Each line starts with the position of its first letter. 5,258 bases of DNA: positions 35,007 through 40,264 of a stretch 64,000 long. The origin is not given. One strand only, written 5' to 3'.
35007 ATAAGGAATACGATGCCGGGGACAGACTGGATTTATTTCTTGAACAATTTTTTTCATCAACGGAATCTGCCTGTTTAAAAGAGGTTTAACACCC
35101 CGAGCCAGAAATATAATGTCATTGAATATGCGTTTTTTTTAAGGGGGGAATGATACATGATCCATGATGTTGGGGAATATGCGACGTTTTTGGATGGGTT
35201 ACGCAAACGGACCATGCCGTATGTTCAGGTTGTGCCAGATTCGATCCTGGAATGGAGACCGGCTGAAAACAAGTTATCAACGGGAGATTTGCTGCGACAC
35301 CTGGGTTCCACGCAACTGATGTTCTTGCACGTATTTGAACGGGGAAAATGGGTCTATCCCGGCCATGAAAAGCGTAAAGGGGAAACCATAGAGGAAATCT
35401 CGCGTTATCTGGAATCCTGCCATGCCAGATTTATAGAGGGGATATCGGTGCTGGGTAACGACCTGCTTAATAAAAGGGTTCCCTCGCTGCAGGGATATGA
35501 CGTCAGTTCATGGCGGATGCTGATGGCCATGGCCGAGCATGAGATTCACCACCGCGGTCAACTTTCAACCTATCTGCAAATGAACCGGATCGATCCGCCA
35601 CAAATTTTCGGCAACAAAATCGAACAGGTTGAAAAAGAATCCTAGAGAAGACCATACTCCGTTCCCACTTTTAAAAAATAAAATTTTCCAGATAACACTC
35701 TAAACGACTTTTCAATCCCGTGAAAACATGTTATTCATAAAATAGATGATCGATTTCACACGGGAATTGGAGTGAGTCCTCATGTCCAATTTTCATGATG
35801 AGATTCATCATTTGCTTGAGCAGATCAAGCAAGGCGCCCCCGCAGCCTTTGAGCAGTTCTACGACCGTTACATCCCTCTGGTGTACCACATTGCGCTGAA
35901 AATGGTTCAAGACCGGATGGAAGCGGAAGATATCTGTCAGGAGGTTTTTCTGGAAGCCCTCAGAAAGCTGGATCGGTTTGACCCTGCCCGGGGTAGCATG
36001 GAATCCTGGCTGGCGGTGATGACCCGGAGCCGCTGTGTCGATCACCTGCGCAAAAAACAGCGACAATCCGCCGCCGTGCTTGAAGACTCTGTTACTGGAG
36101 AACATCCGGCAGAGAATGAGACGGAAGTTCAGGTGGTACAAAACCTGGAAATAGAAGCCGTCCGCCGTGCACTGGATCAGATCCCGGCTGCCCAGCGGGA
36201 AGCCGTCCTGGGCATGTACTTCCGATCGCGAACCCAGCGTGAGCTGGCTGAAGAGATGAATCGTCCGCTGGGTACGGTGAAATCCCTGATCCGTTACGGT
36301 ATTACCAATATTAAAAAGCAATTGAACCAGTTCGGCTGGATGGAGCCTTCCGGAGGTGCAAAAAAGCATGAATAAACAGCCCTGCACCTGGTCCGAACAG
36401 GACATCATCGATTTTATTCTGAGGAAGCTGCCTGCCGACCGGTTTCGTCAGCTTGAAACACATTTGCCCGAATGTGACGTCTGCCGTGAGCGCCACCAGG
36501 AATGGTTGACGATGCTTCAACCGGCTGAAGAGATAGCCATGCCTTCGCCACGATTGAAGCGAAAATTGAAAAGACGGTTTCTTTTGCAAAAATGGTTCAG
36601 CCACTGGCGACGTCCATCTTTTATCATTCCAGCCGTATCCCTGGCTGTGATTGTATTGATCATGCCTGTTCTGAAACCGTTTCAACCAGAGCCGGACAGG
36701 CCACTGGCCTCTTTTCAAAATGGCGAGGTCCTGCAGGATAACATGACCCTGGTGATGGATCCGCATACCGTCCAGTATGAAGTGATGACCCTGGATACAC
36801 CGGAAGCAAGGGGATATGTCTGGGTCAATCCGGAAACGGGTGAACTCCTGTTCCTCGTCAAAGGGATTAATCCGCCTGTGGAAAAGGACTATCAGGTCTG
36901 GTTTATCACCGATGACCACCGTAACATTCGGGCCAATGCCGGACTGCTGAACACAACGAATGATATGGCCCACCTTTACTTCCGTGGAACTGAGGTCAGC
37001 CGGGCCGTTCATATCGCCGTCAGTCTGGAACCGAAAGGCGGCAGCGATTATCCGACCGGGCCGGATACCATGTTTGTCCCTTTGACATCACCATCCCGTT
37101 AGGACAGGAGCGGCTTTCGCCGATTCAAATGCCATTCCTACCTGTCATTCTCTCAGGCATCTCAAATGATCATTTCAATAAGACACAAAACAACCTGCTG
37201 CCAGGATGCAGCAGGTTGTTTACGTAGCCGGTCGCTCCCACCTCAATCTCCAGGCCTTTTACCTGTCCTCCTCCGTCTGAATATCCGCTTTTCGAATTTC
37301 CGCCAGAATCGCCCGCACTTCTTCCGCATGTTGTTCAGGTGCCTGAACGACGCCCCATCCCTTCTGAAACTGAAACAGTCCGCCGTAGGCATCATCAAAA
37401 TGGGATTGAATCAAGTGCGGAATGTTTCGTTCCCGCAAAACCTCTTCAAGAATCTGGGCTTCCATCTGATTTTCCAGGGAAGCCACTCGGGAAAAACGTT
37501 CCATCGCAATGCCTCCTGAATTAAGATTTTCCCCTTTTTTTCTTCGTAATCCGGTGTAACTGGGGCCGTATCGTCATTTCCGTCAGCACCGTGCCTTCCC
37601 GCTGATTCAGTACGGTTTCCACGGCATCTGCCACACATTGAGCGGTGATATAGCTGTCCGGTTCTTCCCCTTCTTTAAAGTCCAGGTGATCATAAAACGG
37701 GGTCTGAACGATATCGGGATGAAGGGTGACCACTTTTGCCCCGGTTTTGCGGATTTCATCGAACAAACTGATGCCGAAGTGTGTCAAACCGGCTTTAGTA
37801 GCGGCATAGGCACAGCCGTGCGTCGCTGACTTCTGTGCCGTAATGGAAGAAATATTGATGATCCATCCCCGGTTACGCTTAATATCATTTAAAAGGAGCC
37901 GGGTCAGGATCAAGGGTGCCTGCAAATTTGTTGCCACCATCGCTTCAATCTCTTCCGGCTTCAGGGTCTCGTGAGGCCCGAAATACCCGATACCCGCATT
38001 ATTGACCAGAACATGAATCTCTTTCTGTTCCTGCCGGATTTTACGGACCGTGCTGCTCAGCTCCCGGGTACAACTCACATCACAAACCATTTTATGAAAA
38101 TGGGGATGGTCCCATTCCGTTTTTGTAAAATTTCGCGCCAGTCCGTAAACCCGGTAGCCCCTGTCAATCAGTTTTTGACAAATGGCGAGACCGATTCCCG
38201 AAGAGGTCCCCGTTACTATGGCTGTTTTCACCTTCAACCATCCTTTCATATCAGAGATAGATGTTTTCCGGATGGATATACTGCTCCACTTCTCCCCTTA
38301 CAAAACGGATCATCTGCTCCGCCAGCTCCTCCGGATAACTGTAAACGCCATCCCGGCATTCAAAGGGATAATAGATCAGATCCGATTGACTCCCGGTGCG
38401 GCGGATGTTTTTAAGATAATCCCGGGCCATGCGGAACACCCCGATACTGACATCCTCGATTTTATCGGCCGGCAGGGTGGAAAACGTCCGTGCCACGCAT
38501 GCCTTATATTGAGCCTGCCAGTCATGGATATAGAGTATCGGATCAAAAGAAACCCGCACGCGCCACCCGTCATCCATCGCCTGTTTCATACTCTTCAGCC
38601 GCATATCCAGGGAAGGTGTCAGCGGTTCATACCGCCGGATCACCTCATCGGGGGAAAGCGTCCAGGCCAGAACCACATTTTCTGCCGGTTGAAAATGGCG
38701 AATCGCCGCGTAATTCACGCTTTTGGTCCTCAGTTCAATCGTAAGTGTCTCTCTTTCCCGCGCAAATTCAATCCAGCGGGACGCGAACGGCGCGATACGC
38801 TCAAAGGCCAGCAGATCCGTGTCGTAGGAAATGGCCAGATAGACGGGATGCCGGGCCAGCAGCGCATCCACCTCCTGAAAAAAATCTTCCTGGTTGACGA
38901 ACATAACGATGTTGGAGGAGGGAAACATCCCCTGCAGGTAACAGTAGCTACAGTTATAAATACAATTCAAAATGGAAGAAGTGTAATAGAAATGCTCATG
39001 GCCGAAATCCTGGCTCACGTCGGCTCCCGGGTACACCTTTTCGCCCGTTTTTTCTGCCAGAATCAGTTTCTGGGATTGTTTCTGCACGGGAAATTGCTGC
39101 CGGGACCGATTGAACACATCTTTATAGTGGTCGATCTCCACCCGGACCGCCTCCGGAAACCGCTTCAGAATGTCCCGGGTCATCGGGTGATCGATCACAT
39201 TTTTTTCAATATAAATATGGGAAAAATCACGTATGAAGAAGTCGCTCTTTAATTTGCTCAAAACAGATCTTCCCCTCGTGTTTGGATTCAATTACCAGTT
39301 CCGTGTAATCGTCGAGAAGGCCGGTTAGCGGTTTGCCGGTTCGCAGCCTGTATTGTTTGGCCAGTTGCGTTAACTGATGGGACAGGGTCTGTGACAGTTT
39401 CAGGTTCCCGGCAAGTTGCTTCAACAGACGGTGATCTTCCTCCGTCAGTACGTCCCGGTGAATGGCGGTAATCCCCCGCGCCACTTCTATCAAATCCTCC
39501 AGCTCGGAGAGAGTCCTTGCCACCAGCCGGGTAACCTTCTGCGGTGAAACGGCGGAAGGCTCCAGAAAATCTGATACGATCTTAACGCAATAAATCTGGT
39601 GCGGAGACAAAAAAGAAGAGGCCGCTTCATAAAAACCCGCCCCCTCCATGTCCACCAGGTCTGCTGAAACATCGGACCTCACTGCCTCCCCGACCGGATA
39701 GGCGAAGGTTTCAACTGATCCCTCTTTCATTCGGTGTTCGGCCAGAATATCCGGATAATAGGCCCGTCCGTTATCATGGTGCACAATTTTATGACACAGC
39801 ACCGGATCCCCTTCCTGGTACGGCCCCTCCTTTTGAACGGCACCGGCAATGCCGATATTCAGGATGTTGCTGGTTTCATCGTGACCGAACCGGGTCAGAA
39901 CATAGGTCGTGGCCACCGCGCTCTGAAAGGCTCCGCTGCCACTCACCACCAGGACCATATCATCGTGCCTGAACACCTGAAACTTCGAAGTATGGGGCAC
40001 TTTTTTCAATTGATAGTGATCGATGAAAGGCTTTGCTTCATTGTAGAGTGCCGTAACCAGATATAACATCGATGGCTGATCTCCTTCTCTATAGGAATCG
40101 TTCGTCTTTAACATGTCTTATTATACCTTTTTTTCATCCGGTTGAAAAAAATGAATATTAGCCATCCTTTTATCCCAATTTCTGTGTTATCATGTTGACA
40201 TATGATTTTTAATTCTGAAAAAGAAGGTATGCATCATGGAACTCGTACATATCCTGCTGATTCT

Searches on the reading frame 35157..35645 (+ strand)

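Call 60: search_protein_families(library=pfam, proteins=[window:35157-35645:+])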
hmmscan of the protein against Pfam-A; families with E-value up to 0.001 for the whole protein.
window:35157-35645:+ (162 aa): 2 families
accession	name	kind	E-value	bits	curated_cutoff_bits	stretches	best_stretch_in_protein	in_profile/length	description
PF12867.12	DinB_2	-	4.6e-15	56.6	24.8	1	13-136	3-128/128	DinB superfamily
PF05163.17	DinB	-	3.5e-12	47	23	1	5-141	5-143/165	DinB family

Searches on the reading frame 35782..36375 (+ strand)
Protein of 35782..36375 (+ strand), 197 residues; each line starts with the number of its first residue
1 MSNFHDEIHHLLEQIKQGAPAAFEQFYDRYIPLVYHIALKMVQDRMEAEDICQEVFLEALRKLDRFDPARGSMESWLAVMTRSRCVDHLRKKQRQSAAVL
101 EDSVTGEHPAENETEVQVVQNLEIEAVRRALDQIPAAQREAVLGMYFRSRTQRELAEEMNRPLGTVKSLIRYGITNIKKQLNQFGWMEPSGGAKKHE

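Call 93: search_protein_families(library=pfam, proteins=[window:35782-36375:+], max_evalue=0.01)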
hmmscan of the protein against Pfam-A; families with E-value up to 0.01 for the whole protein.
window:35782-36375:+ (197 aa): 4 families
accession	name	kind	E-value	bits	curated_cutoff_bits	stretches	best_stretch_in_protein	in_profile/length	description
PF04542.20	Sigma70_r2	-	3.4e-23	81.6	24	1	26-94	1-70/71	Sigma-70 region 2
PF04545.22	Sigma70_r4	-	7.9e-10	38.5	24.1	1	130-179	1-50/50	Sigma-70, region 4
PF08281.18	Sigma70_r4_2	-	3.4e-09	36.6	25.7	1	125-171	2-48/54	Sigma-70, region 4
PF07638.17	Sigma70_ECF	-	5.9e-07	30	21.1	1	6-180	2-182/185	ECF sigma factor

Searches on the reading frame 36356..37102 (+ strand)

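Call 93: search_protein_families(library=pfam, proteins=[window:36356-37102:+], max_evalue=0.01)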
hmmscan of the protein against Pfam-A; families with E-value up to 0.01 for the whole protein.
window:36356-37102:+ (248 aa): 1 family
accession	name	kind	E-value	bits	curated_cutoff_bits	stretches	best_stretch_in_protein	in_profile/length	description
PF10099.14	RskA_C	-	7.9e-13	49.3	29.4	1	103-236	14-134/135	Anti-sigma-K factor rskA, C-terminal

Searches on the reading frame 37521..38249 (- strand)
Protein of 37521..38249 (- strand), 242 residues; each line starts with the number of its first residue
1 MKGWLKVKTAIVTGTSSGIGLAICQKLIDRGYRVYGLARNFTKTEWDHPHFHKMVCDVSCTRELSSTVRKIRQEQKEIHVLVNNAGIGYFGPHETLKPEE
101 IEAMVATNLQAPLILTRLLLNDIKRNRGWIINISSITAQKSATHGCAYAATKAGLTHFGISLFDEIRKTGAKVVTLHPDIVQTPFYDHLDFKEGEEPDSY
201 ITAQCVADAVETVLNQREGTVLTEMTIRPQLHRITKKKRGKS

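Call 60: search_protein_families(library=pfam, proteins=[window:37521-38249:-])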
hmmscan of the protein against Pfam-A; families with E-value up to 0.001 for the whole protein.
window:37521-38249:- (242 aa): 4 families
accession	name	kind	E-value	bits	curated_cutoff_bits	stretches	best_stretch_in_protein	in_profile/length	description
PF00106.31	adh_short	-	5.4e-41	140.7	26.6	1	8-186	1-187/195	short chain dehydrogenase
PF13561.12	adh_short_C2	-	2.5e-23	83.3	27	1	16-192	3-188/236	Enoyl-(Acyl carrier protein) reductase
PF08659.16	KR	-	1.2e-10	42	22.6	1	9-176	2-173/180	KR domain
PF01370.27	Epimerase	-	0.00019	21.4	20.9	1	11-90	2-77/240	NAD dependent epimerase/dehydratase family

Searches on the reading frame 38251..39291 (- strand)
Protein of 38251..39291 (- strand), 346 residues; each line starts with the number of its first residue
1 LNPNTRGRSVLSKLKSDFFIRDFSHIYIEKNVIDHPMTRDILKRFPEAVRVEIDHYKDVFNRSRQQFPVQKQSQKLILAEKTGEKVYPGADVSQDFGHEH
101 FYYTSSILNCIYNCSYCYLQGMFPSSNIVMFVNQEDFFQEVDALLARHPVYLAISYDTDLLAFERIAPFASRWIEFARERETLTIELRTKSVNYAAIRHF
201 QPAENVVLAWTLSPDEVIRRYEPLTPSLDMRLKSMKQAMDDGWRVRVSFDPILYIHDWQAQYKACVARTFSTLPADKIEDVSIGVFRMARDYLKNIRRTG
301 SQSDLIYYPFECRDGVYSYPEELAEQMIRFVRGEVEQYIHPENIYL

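Call 60: search_protein_families(library=pfam, proteins=[window:38251-39291:-])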
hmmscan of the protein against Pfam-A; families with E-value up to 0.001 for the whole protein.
window:38251-39291:- (346 aa): 2 families
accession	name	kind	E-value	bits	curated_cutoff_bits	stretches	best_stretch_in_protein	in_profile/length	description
PF20903.3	SPL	-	1.1e-15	57.8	27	1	25-285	5-266/338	Spore photoproduct lyase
PF04055.27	Radical_SAM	-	0.00098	19.8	29.5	0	109-252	6-148/166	Radical SAM superfamily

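Call 61: find_homologous_proteins(query=window:38251-39291:-, max_evalue=1e-40)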
Query window:38251-39291:- (346 aa): 2468 proteins with E <= 1e-40 among 4381 candidates; the best 120 are listed.
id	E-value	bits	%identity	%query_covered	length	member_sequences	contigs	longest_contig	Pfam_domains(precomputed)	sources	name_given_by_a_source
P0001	7.1e-209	711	100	90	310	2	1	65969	PF20903.4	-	-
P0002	6.5e-149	514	64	97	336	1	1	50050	PF20903.4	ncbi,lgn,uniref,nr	ncbi:hypothetical protein L1765_09400 [Microaerobacter geothermalis]|uniref:SPL family radical SAM p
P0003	5.3e-147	507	66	95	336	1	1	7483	PF20903.4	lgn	-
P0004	4.0e-145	501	66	94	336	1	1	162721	PF20903.4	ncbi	-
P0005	1.7e-142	493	63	95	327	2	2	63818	PF20903.4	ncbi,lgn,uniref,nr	ncbi:radical SAM protein [Calderihabitans maritimus]|uniref:Radical SAM protein n=2 Tax=Calderihabit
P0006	2.6e-139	482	60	97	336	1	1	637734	PF20903.4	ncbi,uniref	ncbi:SPL family radical SAM protein [Tepidibacillus sp. LV47]|uniref:SPL family radical SAM protein 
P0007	4.9e-139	481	60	97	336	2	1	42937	PF20903.4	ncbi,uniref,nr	ncbi:SPL family radical SAM protein [Vulcanibacillus modesticaldus]|uniref:SPL family radical SAM pr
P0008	1.9e-137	476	60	97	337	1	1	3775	PF20903.4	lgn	-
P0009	3.2e-135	469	60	97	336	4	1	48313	PF20903.4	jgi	jgi:spore photoproduct lyase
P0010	6.2e-134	464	58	98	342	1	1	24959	PF20903.4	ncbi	-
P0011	8.0e-134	464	62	95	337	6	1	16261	PF20903.4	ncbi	-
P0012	2.2e-133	463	58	97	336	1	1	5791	PF20903.4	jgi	jgi:spore photoproduct lyase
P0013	1.6e-132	460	56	97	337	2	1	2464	PF20903.4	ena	-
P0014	3.2e-132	459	56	97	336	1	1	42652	PF20903.4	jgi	jgi:spore photoproduct lyase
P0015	5.9e-132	458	56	97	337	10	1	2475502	PF20903.4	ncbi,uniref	ncbi:radical SAM protein [Tepidibacillus infernus]|uniref:SPL family radical SAM protein n=1 Tax=Tep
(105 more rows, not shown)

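Call 62: find_encoding_contigs(protein=P0004, flank=10000, max_places=2)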
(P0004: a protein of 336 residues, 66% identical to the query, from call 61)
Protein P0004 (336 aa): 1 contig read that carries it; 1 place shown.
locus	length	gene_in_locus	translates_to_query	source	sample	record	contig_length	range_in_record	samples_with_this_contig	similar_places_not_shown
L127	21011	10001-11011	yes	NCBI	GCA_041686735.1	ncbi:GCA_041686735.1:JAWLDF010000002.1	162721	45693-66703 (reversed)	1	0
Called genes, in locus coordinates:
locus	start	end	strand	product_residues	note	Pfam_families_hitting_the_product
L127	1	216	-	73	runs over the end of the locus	PF01106:NifU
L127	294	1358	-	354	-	PF07992:Pyr_redox_2, PF13454:NAD_binding_9 (faint), PF13738:Pyr_redox_3 (weak), PF00070:Pyr_redox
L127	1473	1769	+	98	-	PF07293:DUF1450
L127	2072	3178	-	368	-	PF04055:Radical_SAM, PF19288:CofH_C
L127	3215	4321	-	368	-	PF04055:Radical_SAM, PF19288:CofH_C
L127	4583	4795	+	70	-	PF09388:SpoOE-like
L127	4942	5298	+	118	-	PF01521:Fe-S_biosyn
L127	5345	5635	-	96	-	-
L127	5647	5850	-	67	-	-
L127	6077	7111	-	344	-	PF01266:DAO (faint), PF03486:HI0933_like (faint), PF07992:Pyr_redox_2, PF13738:Pyr_redox_3, PF00070:Pyr_redox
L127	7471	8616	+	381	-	PF07992:Pyr_redox_2, PF00070:Pyr_redox (weak)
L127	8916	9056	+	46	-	PF17302:DUF5351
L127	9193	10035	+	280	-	PF01048:PNP_UDP_1 (weak)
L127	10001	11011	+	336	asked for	PF20903:SPL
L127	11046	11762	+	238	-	PF00106:adh_short, PF08659:KR, PF13561:adh_short_C2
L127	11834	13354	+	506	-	PF00370:FGGY_N, PF02782:FGGY_C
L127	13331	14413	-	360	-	PF13487:HD_5, PF01966:HD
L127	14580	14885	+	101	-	PF10719:ComFB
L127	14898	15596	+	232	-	PF02586:SRAP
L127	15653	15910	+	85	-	PF14068:YuiB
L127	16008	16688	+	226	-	PF06725:3D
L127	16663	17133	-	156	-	PF02681:DUF212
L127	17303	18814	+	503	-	PF02789:Peptidase_M17_N, PF00883:Peptidase_M17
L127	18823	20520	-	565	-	PF07905:PucR, PF17853:GGDEF_2, PF13556:HTH_30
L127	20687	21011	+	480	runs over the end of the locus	PF00171:Aldedh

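Call 63: find_encoding_contigs(protein=P0002, flank=10000, max_places=2)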
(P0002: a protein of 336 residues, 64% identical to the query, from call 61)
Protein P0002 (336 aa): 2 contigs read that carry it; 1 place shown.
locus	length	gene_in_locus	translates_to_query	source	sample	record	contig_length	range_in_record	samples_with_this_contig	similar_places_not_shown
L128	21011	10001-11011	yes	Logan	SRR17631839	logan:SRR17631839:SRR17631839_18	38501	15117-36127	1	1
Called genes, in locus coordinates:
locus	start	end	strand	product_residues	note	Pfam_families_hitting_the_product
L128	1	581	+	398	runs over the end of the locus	PF00072:Response_reg, PF01656:CbiA, PF09140:MipZ, PF10609:ParA, PF13614:AAA_31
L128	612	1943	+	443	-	PF00437:T2SSE, PF27713:UCP018868 (faint)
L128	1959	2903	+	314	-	PF00482:T2SSF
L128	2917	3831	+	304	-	PF00482:T2SSF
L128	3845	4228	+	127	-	PF02643:DUF192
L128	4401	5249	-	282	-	PF01063:Aminotran_4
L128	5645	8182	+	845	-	PF00317:Ribonuc_red_lgN (weak), PF02867:Ribonuc_red_lgC, PF12637:TSCPD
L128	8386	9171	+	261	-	PF00378:ECH_1, PF16113:ECH_2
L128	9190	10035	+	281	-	PF01048:PNP_UDP_1 (weak)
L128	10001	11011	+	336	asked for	PF20903:SPL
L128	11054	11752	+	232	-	PF00106:adh_short, PF08659:KR, PF13561:adh_short_C2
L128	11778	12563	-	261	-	PF13529:Peptidase_C39_2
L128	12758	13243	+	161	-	PF01066:CDP-OH_P_transf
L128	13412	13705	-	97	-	PF10842:DUF2642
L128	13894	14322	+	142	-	PF01325:Fe_dep_repress, PF02742:Fe_dep_repr_C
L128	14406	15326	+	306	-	PF01734:Patatin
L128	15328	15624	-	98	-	-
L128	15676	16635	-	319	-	PF07136:DUF1385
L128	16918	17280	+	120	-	PF00034:Cytochrom_C, PF13442:Cytochrome_CBB3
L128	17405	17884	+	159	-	PF11085:YqhR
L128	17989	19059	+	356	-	PF01321:Creatinase_N, PF00557:Peptidase_M24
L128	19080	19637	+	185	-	PF08207:EFP_N, PF01132:EFP, PF09285:Elong-fact-P_C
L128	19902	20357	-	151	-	PF04284:DUF441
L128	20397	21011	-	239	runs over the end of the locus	PF04029:2-ph_phosp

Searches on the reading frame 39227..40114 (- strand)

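Call 60: search_protein_families(library=pfam, proteins=[window:39227-40114:-])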
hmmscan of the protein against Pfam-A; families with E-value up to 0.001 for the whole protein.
window:39227-40114:- (295 aa): 1 family
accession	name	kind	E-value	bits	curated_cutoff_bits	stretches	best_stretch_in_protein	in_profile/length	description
PF01048.26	PNP_UDP_1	-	1.2e-12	48.2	25.1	1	19-120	4-107/233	Phosphorylase superfamily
